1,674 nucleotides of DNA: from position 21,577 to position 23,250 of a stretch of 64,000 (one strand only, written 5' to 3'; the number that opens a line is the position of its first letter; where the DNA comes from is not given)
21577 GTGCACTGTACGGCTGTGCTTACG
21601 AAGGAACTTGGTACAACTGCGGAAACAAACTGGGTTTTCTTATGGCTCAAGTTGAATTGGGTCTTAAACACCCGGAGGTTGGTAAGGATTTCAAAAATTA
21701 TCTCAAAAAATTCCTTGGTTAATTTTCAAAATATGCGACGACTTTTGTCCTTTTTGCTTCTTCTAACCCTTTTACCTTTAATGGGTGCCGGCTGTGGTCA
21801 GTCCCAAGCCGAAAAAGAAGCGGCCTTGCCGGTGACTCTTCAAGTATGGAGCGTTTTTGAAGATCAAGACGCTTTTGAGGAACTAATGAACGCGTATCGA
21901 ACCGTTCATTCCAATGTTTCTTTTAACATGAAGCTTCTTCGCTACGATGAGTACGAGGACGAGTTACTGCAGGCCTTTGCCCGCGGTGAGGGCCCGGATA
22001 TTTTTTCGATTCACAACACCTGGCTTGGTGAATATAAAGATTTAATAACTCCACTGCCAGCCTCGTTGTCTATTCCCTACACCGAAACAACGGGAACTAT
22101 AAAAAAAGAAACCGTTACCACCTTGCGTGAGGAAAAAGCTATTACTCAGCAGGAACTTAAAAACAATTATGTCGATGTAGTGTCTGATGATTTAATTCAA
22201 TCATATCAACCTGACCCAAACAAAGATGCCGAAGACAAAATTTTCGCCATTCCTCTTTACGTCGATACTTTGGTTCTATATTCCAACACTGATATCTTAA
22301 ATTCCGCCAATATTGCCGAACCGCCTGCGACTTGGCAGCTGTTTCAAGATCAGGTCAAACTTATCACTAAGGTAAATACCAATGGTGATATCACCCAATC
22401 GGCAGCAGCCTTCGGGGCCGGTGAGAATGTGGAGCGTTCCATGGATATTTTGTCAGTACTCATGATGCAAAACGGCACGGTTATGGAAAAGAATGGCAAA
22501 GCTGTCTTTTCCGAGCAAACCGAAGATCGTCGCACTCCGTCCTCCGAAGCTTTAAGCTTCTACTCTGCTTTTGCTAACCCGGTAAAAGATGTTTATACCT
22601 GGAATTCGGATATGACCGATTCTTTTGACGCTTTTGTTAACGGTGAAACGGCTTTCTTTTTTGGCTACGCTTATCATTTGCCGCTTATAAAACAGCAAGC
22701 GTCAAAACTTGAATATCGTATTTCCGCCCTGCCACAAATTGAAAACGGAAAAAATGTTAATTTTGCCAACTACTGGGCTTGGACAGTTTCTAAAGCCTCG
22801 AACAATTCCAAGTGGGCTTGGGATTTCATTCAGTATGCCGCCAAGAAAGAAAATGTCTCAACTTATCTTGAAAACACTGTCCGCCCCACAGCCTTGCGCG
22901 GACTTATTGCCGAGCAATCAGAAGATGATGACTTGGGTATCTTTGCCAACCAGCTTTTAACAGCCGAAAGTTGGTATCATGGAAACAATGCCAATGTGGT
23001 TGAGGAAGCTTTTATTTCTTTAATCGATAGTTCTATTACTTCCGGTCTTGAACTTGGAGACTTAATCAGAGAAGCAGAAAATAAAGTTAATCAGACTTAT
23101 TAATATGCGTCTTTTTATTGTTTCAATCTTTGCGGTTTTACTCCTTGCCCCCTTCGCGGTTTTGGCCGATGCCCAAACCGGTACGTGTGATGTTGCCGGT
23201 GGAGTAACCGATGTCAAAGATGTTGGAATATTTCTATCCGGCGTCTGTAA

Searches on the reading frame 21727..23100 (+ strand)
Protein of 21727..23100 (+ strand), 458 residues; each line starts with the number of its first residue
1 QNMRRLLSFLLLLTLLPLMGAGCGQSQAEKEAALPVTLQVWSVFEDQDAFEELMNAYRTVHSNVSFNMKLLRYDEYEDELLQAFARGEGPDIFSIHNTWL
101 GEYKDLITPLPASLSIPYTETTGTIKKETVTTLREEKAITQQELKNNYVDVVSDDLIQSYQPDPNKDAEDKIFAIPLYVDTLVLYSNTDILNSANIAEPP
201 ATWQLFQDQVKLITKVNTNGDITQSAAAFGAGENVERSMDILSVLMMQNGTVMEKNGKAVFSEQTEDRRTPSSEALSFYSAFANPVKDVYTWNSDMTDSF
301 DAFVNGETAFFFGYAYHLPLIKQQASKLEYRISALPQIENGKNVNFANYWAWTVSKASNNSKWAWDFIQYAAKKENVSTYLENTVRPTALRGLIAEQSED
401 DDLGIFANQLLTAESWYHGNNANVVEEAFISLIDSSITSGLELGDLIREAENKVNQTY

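Call 3: search_protein_families(library=pfam, proteins=[window:21727-23100:+], max_evalue=1)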
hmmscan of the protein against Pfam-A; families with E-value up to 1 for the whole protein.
window:21727-23100:+ (458 aa): 1 family
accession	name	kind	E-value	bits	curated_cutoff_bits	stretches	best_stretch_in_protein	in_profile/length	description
PF01547.30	SBP_bac_1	-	1.4e-23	84.8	26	2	152-376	77-305/307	Bacterial extracellular solute-binding protein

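Call 78: search_protein_families(library=pfam, proteins=[window:21733-23100:+], max_evalue=10)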
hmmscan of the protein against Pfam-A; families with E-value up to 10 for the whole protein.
window:21733-23100:+ (456 aa): 1 family
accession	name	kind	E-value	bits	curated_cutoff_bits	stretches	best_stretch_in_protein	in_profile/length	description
PF01547.30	SBP_bac_1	-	1.3e-23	84.9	26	2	150-374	77-305/307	Bacterial extracellular solute-binding protein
